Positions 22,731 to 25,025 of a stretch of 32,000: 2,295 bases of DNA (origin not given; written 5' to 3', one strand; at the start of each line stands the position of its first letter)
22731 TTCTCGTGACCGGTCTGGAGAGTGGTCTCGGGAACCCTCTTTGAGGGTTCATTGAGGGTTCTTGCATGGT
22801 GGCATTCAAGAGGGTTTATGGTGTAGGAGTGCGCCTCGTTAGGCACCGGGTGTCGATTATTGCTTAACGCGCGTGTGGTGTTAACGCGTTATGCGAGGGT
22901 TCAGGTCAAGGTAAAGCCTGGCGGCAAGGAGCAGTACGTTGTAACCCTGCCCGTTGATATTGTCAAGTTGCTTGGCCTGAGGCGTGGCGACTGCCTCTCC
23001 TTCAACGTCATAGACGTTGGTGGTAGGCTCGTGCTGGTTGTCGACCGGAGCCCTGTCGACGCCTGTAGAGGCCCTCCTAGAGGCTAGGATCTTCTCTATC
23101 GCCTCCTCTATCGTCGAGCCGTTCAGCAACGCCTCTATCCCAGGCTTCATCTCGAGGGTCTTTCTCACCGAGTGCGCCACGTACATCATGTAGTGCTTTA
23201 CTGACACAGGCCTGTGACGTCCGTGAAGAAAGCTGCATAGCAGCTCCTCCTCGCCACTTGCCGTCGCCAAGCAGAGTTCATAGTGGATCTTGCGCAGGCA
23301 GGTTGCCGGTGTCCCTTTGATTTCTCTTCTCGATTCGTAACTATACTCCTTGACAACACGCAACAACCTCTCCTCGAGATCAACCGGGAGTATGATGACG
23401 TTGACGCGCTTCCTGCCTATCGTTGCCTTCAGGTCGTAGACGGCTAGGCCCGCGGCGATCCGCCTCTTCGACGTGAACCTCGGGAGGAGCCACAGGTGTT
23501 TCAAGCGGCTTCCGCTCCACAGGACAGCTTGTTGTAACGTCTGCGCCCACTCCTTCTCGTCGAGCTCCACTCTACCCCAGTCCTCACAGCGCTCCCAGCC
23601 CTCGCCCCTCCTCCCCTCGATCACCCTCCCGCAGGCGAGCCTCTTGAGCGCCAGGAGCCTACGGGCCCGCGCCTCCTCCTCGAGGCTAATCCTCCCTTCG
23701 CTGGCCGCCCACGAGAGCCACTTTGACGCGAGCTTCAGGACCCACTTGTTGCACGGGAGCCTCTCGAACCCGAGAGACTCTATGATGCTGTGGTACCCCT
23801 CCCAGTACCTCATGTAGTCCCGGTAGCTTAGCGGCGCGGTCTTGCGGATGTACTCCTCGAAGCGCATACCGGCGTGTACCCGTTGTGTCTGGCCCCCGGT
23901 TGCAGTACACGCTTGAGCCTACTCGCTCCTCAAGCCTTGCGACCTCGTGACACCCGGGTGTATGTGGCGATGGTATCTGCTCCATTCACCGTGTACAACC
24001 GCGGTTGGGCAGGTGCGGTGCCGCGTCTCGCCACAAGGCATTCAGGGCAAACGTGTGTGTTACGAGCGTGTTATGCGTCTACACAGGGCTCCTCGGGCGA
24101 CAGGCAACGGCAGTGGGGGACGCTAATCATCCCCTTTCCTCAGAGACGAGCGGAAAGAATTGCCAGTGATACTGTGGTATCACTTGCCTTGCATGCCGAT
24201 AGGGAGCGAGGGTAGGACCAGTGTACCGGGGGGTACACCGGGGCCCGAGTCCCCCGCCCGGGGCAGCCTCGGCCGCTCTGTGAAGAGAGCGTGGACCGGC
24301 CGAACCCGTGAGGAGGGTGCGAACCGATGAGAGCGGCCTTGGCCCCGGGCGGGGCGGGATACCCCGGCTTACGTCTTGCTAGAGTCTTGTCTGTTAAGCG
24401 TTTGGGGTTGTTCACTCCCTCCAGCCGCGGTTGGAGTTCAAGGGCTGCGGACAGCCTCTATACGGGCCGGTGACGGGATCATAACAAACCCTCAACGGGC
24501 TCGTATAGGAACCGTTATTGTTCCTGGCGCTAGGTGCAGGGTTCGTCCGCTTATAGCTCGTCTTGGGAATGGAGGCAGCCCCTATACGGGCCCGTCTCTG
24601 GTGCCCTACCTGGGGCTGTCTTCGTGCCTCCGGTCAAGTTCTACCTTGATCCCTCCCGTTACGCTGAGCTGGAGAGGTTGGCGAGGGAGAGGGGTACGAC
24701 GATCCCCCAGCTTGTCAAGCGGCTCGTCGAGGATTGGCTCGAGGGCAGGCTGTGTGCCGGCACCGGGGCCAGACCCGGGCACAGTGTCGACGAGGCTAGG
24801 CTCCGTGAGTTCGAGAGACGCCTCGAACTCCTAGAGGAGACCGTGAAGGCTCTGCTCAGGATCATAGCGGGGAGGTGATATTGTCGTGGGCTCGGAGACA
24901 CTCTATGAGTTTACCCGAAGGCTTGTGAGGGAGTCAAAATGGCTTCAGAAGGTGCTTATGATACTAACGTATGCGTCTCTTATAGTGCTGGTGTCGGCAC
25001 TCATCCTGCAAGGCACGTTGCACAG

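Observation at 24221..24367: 130-nt GC-rich non-coding segment with about 32 nested base pairs, unique to the intact element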

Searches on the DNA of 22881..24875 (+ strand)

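Call 6: search_rna_families(source=window, start=23850, end=24700, threshold=evalue, max_evalue=10, show_alignments=3)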
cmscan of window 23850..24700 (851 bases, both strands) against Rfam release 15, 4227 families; matches with E-value up to 10: 9.
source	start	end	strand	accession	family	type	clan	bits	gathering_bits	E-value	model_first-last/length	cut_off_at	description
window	24254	24338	-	RF01787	drz-agam-1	Gene; ribozyme;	-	25.6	37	0.0098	1-82/82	no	drz-agam-1 ribozyme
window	24252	24354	+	RF03888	mir-3160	Gene; miRNA;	-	19.9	80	1.9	1-83/83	no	mir-3160 microRNA precursor family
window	24239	24277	+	RF03949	mir-8830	Gene; miRNA;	-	17.6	76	5.4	1-95/95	no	mir-8830 microRNA precursor family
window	24020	24104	-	RF03453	mir-1276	Gene; miRNA;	-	17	100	2.6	1-82/82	no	mir-1276 microRNA precursor family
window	24441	24525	+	RF03591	mir-3117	Gene; miRNA;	-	15.2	80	9.3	1-78/78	no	mir-3117 microRNA precursor family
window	24339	24372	+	RF02803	PyrR205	Gene; snRNA; snoRNA; HACA-box;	-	14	35.6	4.4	1-61/61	no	Pyrobaculum sRNA 205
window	24276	24334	+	RF01145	sR14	Gene; snRNA; snoRNA; CD-box;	-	13.8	38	0.54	1-54/54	no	Small nucleolar RNA sR14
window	24259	24301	+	RF01309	sR60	Gene; snRNA; snoRNA; CD-box;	CL00132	13.8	50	3.6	1-55/55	no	Small nucleolar RNA sR60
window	24547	24639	-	RF02042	HOTTIP_3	Gene; lncRNA;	-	7.4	50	3.2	220-353/353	no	HOXA transcript at the distal tip, conserved region 3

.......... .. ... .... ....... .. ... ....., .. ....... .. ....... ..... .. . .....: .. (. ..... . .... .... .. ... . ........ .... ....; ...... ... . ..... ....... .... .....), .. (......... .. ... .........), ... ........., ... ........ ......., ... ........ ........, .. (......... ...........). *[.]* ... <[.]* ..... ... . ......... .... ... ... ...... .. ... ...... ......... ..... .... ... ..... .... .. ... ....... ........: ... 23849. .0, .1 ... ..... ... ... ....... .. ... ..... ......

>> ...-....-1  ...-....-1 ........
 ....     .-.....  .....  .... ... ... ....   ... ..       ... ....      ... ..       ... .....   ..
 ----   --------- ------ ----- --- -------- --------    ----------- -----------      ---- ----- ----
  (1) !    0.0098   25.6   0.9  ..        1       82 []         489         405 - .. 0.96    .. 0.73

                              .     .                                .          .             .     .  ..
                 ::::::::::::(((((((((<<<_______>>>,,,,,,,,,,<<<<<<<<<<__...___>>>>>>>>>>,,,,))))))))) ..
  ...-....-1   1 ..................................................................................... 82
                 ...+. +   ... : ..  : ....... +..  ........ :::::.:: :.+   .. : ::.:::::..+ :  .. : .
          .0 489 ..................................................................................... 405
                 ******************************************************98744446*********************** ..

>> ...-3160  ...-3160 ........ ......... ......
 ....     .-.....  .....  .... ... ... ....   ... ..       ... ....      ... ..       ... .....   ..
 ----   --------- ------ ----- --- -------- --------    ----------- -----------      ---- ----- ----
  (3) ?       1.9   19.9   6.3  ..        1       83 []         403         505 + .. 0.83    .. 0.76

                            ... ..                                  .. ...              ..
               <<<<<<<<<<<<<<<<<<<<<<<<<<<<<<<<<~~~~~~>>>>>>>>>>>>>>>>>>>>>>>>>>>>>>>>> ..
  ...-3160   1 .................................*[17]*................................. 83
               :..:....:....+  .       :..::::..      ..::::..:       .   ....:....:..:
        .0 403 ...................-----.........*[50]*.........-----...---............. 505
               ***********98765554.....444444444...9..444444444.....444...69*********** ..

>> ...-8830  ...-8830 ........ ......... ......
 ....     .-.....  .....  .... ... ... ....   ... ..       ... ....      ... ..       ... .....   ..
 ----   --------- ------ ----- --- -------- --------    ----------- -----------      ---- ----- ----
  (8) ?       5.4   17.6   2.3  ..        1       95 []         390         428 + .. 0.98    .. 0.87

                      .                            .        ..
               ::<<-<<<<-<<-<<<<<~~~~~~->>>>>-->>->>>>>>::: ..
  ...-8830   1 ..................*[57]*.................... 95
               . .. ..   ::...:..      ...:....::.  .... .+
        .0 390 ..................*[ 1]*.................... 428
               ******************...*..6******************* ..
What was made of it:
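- On HDV-like ribozyme (RF01787 and the HDV fold): 25.6 bits against 37 (call 6).
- It shows an L3-like CCUCCUC and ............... (call 6).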

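Call 44: search_dna_similar(query=window:24100-24460:+, collection=plasmids, mode=distant, max_evalue=0.01)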
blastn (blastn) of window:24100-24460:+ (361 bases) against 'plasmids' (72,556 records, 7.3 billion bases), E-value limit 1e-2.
No match.

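Call 45: search_dna_similar(query=window:24100-24460:+, collection=phages, mode=distant, max_evalue=0.01)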
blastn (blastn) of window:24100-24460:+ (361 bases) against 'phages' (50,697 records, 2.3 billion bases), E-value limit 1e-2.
No match.
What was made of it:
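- Tried and rejected: Plasmid and phage BLAST: no match (calls 44, 45).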

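Call 46: search_rna_families(sources=[L003, L013, L014, L015, L005], threshold=evalue, max_evalue=5)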
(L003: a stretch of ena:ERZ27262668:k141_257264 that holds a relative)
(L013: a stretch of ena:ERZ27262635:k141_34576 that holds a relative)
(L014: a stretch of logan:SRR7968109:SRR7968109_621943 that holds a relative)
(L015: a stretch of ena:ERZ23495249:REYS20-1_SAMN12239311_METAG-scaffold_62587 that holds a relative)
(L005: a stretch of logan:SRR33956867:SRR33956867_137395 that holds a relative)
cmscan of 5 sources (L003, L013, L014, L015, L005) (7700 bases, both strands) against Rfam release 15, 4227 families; matches with E-value up to 5: 0.
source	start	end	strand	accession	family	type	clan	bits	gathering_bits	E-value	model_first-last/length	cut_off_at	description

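Call 47: search_rna_families(source=L012, start=1, end=900, threshold=evalue, max_evalue=5)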
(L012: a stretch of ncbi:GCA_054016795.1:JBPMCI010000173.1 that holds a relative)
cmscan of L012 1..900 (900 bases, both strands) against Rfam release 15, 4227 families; matches with E-value up to 5: 3.
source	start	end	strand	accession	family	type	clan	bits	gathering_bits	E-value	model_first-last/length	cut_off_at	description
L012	170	218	-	RF02804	PyrR206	Gene; snRNA; snoRNA; HACA-box;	-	20.8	46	0.44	1-60/60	no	Pyrobaculum sRNA 206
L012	180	251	+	RF02221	sRNA-Xcc1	Gene; sRNA;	-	18.3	53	3.2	1-87/87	no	sRNA-Xcc1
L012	731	781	+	RF02133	HOXB13-AS1_2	Gene; lncRNA;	-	12.8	40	3.4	1-81/81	no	HOXB13 antisense RNA 1 conserved region 2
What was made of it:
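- On HDV-like ribozyme (RF01787 and the HDV fold): No hit in 6 homologous loci (calls 46, 47).
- On Kink-turn / L7Ae-binding RNAs (C/D and H/ACA sRNAs): sR14 13.8 against 38, sR60 13.8 against 50, PyrR205 14 against 35.6, PyrR206 20.8 against 46 bits (calls 6, 47).
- There is no hit in L003, L013, L014, L015, L005 or L012 (calls 46, 47). C/D and H/ACA models score 14-21 bits against cut-offs of 35-50 (calls 6, 47).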

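Call 78: build_rna_model(alignment_id=A5, structure=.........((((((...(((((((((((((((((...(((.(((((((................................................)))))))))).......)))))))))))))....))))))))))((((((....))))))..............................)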
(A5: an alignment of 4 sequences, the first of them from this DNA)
Model R1 built from alignment A5 (4 sequences, 187 columns); structure: as given.
model positions 170; base pairs 38; branch points 1; effective number of sequences 1.54; information 0.59 bits per position. Calibrated on 0.2 Mb of random sequence (short: E-values are rough).
structure used (alignment columns):
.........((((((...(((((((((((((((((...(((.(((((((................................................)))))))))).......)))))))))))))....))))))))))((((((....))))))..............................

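Call 81: search_with_rna_model(model_id=R1, sources=[window, L001, L003, L005, L006, L012, L013, L015, L018, L020], max_evalue=1, make_alignment=true)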
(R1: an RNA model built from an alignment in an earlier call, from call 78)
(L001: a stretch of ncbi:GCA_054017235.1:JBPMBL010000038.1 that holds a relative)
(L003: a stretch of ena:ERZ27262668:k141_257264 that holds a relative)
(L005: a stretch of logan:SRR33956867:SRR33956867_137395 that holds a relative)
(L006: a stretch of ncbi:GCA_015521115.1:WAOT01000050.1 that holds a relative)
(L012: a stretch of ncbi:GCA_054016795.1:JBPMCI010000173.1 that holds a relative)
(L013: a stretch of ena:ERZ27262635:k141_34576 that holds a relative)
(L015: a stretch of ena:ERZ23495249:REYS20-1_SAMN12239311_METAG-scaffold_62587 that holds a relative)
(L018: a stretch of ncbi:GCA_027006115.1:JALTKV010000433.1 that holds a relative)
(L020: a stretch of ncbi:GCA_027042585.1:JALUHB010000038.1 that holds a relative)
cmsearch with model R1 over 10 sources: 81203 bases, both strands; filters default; matches with E-value up to 1: 7.
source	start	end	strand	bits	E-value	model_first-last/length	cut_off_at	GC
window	24205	24370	-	163.2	1.8e-27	1-170/170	no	0.73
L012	153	321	-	147.9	9.3e-25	1-170/170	no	0.78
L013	280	463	-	143.4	5.8e-24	1-170/170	no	0.76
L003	278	447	+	132.6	4.8e-22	1-170/170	no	0.75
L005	1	88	+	81.3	6.1e-13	82-170/170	5'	0.78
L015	1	58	-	27.6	0.0021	1-58/170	3'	0.76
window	24230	24424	+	23.9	0.0095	1-170/170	no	0.68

Alignment A9: 7 matches aligned to the model, 277 columns, each read 5' to 3' on its own strand. Consensus structure (alignment columns), stored with it:
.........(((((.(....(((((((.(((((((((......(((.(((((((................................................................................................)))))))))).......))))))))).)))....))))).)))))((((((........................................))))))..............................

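Call 82: search_with_rna_model(model_id=R1, sources=[window, L003, L005, L012, L013], max_evalue=1e-10, make_alignment=true)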
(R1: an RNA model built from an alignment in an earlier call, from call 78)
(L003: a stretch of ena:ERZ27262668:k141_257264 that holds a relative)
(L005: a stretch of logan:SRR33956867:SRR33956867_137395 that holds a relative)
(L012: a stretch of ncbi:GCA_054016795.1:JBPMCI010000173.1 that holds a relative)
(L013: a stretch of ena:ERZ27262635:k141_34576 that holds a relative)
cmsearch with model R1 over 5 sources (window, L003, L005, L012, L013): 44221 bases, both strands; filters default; matches with E-value up to 1e-10: 5.
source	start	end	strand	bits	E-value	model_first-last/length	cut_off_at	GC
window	24205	24370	-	163.2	9.6e-28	1-170/170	no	0.73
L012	153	321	-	147.9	5.1e-25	1-170/170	no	0.78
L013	280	463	-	143.4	3.2e-24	1-170/170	no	0.76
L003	278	447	+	132.6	2.6e-22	1-170/170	no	0.75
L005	1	88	+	81.3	3.3e-13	82-170/170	5'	0.78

Alignment A10: 5 matches aligned to the model, 189 columns, each read 5' to 3' on its own strand. Consensus structure (alignment columns), stored with it:
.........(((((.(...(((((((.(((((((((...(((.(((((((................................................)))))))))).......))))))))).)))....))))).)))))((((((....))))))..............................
